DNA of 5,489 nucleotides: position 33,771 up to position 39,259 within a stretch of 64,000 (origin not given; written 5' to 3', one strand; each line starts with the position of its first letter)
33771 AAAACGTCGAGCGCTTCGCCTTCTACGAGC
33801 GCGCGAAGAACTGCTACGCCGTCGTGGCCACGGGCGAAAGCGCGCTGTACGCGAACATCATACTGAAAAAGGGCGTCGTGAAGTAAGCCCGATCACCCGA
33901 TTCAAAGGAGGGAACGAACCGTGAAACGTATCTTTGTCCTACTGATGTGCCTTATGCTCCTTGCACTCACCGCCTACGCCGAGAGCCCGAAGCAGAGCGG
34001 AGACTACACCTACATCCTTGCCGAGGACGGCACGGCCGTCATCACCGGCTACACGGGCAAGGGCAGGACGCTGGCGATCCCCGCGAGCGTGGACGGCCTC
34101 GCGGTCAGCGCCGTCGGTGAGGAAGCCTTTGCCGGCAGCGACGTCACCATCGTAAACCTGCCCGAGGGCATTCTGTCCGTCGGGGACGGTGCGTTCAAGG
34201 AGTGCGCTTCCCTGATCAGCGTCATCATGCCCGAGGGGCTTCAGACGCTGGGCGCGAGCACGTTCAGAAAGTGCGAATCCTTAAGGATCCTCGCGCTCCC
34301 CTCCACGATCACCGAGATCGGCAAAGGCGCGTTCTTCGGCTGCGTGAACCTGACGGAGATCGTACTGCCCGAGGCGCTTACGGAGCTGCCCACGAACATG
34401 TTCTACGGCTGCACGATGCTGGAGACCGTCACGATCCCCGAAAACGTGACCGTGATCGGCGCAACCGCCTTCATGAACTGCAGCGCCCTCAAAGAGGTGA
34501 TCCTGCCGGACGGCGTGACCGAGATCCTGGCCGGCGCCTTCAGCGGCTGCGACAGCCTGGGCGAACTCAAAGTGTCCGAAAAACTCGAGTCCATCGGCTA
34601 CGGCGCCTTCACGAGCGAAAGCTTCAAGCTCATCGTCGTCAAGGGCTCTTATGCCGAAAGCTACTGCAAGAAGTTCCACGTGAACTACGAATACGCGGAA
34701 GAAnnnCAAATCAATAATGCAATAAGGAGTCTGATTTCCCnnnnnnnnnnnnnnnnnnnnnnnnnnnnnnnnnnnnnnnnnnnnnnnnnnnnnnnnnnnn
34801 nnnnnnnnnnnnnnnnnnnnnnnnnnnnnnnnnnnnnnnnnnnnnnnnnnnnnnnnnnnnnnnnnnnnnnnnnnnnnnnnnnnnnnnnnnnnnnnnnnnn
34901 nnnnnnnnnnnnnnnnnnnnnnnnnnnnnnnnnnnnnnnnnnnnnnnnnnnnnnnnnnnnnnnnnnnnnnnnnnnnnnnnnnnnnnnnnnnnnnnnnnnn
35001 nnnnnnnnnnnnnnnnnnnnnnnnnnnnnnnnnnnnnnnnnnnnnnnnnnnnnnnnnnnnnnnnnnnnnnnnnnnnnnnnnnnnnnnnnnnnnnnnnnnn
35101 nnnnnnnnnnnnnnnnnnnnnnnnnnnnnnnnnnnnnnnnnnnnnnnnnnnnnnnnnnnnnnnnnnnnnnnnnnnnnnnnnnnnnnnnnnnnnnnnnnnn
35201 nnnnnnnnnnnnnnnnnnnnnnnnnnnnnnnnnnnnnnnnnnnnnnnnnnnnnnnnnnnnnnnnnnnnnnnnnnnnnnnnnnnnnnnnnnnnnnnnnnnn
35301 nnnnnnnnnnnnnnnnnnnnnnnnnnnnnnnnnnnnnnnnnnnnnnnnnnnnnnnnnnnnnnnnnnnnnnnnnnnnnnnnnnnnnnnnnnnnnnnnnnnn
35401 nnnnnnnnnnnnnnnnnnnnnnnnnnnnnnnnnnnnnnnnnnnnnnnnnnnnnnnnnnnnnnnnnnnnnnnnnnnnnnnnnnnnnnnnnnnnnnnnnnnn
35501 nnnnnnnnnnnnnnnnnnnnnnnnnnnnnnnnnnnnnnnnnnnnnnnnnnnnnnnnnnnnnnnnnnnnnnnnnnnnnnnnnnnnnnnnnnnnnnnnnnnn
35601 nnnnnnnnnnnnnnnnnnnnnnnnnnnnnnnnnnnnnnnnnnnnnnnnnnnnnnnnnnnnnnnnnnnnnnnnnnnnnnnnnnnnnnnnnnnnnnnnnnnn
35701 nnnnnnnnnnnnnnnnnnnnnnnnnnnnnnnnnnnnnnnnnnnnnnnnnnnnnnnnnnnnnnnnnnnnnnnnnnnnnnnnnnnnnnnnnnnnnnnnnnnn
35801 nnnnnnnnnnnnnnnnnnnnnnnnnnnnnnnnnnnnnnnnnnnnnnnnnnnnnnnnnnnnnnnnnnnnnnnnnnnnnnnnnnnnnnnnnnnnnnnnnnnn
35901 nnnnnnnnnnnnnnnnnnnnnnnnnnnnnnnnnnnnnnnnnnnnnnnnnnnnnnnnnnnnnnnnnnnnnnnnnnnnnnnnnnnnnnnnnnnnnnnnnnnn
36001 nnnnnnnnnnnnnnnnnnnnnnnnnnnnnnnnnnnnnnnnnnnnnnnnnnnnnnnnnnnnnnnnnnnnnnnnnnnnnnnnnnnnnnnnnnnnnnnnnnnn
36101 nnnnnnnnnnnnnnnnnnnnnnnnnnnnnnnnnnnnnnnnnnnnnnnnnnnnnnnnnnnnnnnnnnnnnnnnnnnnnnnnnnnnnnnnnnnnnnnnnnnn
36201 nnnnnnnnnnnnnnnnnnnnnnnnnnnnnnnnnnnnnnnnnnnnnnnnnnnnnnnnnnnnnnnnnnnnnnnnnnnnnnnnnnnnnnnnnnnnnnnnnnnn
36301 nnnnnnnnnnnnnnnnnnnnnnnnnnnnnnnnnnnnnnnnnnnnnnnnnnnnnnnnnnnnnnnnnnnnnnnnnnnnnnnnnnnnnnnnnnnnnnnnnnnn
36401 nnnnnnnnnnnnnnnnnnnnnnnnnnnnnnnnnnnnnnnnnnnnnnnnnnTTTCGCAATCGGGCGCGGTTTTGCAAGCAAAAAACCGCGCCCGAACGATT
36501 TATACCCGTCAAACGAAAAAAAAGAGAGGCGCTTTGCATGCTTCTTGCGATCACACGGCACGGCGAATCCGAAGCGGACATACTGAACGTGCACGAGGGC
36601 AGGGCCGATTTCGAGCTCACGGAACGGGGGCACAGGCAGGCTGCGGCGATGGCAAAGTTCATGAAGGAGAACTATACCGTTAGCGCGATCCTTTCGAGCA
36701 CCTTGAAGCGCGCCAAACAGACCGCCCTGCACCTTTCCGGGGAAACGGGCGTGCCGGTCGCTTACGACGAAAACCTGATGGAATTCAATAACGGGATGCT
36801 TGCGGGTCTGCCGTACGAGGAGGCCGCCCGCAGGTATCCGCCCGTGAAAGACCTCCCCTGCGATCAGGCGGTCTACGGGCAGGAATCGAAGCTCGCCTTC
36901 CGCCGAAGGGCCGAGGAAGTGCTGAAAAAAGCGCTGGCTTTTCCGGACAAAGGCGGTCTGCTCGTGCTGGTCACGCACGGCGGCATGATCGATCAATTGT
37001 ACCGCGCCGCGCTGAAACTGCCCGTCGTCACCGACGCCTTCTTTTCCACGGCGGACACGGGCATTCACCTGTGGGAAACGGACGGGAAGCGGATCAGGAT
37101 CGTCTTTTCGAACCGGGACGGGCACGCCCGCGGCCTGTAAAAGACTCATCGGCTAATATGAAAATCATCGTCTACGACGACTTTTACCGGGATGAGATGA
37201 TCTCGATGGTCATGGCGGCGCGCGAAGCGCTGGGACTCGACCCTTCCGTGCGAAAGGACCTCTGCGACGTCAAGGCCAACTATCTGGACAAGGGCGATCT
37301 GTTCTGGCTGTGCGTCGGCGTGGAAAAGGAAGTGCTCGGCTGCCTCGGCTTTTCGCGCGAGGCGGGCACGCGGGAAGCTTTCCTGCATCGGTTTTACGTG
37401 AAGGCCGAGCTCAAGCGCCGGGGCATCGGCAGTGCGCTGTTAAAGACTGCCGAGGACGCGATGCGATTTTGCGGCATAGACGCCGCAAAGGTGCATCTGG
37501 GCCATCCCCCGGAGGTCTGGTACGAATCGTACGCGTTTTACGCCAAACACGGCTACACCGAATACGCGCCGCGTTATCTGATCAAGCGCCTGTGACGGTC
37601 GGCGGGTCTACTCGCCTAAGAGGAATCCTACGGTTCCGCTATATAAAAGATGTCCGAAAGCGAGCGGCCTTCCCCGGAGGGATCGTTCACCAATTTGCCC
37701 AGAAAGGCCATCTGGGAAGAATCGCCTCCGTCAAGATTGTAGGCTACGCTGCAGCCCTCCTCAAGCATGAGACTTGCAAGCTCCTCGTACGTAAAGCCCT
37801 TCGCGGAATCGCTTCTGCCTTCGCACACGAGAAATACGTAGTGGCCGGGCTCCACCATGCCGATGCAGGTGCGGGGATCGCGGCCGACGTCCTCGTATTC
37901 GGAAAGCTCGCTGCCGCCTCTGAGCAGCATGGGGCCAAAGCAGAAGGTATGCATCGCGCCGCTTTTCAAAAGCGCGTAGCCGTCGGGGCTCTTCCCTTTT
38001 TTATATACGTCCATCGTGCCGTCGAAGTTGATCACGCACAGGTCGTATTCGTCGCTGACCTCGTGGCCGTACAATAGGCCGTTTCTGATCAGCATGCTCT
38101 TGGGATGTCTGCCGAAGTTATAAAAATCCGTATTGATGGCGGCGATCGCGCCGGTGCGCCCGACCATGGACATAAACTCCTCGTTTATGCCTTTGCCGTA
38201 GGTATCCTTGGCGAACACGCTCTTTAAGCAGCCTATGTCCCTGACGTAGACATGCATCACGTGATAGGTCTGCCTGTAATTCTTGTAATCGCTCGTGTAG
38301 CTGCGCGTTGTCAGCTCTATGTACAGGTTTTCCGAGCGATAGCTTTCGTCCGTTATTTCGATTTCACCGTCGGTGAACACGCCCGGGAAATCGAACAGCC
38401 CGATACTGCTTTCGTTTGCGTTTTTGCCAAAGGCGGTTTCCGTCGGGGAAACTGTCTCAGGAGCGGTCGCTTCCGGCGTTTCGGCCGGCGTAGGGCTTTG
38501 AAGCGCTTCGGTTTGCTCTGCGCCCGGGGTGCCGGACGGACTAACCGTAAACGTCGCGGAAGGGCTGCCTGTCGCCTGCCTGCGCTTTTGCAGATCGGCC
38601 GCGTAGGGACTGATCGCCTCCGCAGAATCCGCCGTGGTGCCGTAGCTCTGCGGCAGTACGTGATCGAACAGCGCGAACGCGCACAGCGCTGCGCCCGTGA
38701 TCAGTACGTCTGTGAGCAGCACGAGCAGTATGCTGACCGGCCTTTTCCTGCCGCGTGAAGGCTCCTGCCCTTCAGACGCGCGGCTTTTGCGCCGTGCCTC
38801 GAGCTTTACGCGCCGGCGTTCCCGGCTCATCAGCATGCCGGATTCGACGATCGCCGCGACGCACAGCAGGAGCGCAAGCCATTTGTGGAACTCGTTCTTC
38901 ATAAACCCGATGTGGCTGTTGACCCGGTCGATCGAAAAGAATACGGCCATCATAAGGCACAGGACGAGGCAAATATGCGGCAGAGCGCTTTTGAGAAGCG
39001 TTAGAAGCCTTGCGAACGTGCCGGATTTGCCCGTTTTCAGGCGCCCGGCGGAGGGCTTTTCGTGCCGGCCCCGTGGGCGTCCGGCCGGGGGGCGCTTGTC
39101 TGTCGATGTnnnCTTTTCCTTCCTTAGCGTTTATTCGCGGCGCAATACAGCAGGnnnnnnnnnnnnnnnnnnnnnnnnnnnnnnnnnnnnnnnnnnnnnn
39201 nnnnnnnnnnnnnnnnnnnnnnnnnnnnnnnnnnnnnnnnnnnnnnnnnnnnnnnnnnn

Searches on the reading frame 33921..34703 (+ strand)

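Call 3: search_protein_families(library=pfam, proteins=[window:33921-34703:+], max_evalue=0.01)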
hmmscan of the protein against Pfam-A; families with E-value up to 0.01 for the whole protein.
window:33921-34703:+ (261 aa): 2 families
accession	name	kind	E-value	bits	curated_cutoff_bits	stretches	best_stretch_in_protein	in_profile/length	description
PF13306.12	LRR_5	-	3.1e-54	182.7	27.7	2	65-191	3-127/127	BspA type Leucine rich repeat region (6 copies)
PF13855.12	LRR_8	-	5.9e-09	36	27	1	107-149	13-56/61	Leucine rich repeat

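Call 74: search_protein_families(library=padloc, proteins=[window:33921-34703:+], max_evalue=0.01)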
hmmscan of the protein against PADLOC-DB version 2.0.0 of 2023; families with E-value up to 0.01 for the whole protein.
window:33921-34703:+ (261 aa): 0 families

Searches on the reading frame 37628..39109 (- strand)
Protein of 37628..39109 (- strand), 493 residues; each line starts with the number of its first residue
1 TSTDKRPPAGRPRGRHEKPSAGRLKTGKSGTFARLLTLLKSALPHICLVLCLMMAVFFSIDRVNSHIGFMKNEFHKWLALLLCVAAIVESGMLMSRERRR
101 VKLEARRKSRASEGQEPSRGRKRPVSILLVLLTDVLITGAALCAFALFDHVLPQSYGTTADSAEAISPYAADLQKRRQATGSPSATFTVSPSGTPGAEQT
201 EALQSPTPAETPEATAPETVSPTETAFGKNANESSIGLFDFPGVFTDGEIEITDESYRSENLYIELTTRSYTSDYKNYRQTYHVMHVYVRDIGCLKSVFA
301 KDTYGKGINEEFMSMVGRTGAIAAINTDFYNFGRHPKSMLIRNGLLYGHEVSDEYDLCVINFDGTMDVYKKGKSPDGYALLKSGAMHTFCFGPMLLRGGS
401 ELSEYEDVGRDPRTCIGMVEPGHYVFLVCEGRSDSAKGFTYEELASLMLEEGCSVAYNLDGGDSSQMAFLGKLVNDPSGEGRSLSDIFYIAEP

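Call 80: search_protein_families(library=pfam, proteins=[window:37628-39109:-], max_evalue=0.00001)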
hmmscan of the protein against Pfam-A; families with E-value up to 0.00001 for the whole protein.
window:37628-39109:- (493 aa): 1 family
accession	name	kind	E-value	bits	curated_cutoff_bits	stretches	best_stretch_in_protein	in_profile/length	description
PF09992.14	NAGPA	-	1.3e-30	107.3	25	1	320-490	2-168/169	Phosphodiester glycosidase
